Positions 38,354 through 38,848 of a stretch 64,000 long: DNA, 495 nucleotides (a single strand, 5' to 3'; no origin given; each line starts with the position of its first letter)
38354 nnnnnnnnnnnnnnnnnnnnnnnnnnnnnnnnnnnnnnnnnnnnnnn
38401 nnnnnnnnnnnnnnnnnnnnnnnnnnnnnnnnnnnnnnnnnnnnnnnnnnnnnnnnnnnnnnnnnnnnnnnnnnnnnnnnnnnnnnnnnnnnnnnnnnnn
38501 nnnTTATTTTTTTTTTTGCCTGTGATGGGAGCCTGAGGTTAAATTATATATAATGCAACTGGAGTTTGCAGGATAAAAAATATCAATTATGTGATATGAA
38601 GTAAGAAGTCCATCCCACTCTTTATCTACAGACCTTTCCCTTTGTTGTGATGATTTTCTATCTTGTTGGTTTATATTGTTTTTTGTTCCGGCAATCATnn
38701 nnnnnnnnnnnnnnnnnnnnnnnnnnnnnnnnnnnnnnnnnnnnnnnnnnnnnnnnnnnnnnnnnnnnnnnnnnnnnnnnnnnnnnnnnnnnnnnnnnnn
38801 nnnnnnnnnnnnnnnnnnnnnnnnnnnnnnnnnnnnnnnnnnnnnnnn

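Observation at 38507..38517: Poly(T)11 tract upstream of the T1SS operon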

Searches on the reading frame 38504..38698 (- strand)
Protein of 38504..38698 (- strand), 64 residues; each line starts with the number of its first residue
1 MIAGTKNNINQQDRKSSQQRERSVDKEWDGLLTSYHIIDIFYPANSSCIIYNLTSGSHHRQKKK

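Call 13: search_protein_families(library=pfam, proteins=[window:38504-38698:-])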
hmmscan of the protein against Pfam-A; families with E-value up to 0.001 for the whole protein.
window:38504-38698:- (64 aa): 0 families

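Call 63: find_homologous_proteins(query=window:38507-38698:-, max_evalue=0.001)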
Query window:38507-38698:- (64 aa): 5 proteins with E <= 0.001 among 5 candidates.
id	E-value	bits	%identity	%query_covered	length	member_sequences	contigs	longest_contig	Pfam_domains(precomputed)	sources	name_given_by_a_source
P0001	6.8e-33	128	97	97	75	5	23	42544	-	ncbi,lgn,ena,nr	ncbi:hypothetical protein HIH35_005215 [Escherichia coli]|nr:hypothetical protein [Escherichia coli]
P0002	6.7e-31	122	92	97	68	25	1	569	-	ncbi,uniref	ncbi:hypothetical protein, partial [Escherichia coli]|uniref:hypothetical protein n=2 Tax=Escherichi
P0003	3.7e-24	101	84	97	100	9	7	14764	-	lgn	-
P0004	2.7e-23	98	85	84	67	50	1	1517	-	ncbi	ncbi:TPA: hypothetical protein ACWXHS_005254 [Escherichia coli]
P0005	6.9e-7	47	84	50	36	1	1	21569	-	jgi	jgi:hypothetical protein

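Call 65: find_encoding_contigs(protein=P0001, flank=1500, max_places=10)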
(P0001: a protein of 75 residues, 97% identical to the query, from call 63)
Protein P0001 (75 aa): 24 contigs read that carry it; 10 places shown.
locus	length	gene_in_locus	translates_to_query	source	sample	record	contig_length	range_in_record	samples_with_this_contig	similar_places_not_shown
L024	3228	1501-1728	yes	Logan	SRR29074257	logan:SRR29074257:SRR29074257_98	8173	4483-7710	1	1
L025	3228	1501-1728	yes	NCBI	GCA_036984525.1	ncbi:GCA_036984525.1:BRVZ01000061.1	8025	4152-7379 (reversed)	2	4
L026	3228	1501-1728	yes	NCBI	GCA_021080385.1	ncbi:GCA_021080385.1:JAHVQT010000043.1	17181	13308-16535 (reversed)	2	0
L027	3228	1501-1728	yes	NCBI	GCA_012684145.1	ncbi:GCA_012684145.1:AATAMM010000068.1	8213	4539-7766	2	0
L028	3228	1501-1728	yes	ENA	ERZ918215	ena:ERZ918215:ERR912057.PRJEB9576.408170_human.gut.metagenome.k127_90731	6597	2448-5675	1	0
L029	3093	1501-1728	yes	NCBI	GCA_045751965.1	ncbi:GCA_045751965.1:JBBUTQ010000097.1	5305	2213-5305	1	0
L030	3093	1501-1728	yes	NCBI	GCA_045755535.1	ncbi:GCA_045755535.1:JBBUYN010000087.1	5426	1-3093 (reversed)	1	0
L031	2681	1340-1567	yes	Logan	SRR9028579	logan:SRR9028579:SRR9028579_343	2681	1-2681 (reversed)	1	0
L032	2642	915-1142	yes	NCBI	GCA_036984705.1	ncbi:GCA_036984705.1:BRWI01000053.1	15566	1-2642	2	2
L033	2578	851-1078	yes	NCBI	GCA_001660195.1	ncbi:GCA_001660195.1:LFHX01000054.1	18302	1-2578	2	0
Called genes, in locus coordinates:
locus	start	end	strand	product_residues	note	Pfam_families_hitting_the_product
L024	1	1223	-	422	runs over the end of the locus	PF02321:OEP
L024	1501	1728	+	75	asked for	-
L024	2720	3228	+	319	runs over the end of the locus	PF00082:Peptidase_S8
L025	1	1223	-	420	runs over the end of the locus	PF02321:OEP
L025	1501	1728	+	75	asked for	-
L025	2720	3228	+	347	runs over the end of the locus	PF00082:Peptidase_S8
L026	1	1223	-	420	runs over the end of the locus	PF02321:OEP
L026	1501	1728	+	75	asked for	-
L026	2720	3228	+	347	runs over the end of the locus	PF00082:Peptidase_S8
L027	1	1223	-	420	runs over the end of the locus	PF02321:OEP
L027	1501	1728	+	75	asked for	-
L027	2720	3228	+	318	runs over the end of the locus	PF00082:Peptidase_S8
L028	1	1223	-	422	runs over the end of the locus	PF02321:OEP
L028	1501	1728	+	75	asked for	-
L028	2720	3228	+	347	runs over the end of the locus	PF00082:Peptidase_S8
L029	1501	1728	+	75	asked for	-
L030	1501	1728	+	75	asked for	-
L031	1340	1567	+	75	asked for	-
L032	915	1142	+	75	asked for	-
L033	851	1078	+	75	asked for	-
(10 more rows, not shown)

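Call 67: list_cluster_members(proteins=[window:38513-38698:-, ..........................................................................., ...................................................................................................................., window:38510-38698:-, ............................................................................, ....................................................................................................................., window:38507-38698:-, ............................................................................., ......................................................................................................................, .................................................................])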
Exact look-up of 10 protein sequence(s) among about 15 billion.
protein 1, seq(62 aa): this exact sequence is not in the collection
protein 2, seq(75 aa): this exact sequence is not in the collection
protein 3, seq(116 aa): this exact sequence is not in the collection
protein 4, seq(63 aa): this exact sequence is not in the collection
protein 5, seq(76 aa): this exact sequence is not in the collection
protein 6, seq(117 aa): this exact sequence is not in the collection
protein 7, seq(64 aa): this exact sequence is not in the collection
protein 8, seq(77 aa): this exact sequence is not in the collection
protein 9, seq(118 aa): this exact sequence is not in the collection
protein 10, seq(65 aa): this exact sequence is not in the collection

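Call 68: list_cluster_members(proteins=[P0001, P0002, P0003, P0004])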
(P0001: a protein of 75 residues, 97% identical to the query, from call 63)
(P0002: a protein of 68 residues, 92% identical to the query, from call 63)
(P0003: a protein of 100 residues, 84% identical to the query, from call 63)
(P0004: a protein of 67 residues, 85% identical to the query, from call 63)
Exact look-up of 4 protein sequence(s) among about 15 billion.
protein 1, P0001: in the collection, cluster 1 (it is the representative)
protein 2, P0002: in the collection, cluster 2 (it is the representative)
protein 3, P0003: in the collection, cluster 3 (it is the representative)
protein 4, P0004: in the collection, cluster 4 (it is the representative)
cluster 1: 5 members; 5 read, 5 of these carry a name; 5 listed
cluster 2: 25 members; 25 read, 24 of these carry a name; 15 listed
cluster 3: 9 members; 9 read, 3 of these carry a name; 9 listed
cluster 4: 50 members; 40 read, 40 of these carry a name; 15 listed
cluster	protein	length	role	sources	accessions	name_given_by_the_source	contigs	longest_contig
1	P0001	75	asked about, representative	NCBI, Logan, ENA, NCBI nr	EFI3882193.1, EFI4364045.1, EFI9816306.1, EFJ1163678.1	hypothetical protein HIH35_005215 [Escherichia coli] | hypothetical protein [Escherichia coli]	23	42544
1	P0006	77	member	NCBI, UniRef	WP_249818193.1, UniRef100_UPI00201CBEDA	hypothetical protein, partial [Escherichia coli] | hypothetical protein n=1 Tax=Escherichia coli TaxID=562 RepID=UPI00201CBEDA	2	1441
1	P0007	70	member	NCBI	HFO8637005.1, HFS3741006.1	TPA: hypothetical protein ACHYZB_005133, partial [Escherichia coli]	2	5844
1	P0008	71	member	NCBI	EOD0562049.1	hypothetical protein ACJEBB_005212, partial [Escherichia coli]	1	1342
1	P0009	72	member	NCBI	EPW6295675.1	hypothetical protein ACWNGY_003097, partial [Escherichia coli]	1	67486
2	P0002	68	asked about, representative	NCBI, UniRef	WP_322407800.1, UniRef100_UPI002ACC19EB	hypothetical protein, partial [Escherichia coli] | hypothetical protein n=2 Tax=Escherichia coli TaxID=562 RepID=UPI002ACC19EB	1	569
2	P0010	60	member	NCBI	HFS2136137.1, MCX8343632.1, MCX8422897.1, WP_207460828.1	TPA: hypothetical protein ACHXBG_005440, partial [Escherichia coli]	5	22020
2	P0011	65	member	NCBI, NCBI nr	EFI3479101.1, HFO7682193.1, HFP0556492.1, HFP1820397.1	TPA: hypothetical protein ACHKXS_005414 [Escherichia coli] | hypothetical protein [Escherichia coli]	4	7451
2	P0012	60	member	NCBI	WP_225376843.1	hypothetical protein, partial [Escherichia coli]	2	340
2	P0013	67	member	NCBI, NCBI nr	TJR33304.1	hypothetical protein C9Z42_24230 [Escherichia coli]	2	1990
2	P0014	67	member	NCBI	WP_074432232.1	hypothetical protein, partial [Escherichia coli]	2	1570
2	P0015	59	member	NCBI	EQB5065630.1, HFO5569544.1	TPA: hypothetical protein ACHKA2_004654, partial [Escherichia coli]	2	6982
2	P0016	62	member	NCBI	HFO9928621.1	TPA: hypothetical protein ACHK7A_005373, partial [Escherichia coli]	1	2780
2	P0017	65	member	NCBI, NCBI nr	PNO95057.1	hypothetical protein RK56_024385 [Escherichia coli]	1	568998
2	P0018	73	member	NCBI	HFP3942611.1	TPA: hypothetical protein ACHGFD_005196, partial [Escherichia coli]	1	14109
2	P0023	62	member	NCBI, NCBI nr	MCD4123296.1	hypothetical protein KX403_24050, partial [Escherichia coli] | hypothetical protein [Escherichia coli]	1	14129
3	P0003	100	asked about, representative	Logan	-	-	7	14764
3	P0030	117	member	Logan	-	-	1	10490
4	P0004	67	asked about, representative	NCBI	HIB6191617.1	TPA: hypothetical protein ACWXHS_005254 [Escherichia coli]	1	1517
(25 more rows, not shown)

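Call 70: find_encoding_contigs(protein=P0023, flank=1200, max_places=4)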
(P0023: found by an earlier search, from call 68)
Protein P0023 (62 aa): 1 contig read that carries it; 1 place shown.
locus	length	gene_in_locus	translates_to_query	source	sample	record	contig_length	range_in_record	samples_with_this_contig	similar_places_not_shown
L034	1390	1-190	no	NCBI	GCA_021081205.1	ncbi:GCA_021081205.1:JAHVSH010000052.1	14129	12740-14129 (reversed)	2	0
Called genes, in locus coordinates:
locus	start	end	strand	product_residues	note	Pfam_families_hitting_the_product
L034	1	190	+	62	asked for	?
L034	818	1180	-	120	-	-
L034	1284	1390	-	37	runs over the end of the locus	-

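Call 71: find_encoding_contigs(protein=P0030, flank=1200, max_places=4)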
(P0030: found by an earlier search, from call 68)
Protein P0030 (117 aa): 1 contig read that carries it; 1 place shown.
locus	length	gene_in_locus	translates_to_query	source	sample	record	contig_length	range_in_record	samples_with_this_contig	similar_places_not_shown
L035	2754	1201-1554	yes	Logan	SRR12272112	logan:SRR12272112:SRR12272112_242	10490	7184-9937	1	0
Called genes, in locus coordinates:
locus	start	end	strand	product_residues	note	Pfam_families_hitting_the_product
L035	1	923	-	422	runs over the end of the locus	PF02321:OEP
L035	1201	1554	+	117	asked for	-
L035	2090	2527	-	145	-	PF01548:DEDD_Tnp_IS110 (weak)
